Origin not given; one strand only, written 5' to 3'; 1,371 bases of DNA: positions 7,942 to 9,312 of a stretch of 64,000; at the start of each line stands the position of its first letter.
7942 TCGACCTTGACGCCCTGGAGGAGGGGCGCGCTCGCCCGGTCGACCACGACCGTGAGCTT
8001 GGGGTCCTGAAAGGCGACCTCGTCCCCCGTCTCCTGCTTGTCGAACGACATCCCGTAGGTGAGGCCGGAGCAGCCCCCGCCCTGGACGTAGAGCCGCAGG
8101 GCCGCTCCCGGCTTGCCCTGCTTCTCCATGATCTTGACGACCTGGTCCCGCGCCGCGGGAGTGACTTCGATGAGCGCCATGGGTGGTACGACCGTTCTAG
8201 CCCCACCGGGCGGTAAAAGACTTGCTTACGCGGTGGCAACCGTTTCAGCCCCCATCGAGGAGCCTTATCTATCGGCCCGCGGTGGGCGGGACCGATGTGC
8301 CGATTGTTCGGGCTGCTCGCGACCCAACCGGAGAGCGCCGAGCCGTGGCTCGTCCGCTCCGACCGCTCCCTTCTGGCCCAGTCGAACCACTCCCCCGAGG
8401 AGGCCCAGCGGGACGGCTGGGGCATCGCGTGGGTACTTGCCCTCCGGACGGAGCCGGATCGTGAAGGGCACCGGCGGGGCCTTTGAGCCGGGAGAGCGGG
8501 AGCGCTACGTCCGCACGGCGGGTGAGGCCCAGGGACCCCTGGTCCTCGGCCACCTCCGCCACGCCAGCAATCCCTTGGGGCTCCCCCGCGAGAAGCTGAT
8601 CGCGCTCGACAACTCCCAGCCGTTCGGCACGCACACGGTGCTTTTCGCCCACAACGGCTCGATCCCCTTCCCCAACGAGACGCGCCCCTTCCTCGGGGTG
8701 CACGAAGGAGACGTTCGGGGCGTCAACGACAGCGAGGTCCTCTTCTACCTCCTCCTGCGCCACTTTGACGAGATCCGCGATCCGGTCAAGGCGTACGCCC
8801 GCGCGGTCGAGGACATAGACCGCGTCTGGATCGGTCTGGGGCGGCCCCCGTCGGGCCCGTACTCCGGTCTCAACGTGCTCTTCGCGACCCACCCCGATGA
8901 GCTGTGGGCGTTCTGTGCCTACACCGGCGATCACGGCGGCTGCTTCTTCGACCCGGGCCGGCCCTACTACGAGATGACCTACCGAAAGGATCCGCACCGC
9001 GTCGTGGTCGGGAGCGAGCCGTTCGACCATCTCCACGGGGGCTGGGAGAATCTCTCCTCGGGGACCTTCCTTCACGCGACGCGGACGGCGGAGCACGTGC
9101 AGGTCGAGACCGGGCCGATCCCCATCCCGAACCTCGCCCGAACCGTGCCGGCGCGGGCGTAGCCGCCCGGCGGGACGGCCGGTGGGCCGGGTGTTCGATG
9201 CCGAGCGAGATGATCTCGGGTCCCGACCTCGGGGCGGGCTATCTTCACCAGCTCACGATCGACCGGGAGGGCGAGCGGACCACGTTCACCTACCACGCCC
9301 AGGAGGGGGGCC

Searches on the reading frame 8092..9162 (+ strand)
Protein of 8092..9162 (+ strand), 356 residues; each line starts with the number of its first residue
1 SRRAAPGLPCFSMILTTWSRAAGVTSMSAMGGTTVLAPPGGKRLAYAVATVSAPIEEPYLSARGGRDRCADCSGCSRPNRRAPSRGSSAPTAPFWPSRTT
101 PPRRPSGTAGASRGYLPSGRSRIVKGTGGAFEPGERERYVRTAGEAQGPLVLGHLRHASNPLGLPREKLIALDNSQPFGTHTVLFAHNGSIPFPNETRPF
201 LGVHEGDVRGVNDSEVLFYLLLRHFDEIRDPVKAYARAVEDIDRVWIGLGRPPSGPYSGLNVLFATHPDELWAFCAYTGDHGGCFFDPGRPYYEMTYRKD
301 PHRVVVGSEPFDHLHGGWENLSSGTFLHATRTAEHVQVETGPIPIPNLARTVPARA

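Call 44: search_protein_families(library=pfam, proteins=[window:8092-9162:+], max_evalue=0.001)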
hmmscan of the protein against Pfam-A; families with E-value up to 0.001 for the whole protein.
window:8092-9162:+ (356 aa): 1 family
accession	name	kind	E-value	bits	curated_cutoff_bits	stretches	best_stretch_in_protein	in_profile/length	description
PF13522.11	GATase_6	-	0.00032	21.2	27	1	173-223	28-78/130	Glutamine amidotransferase domain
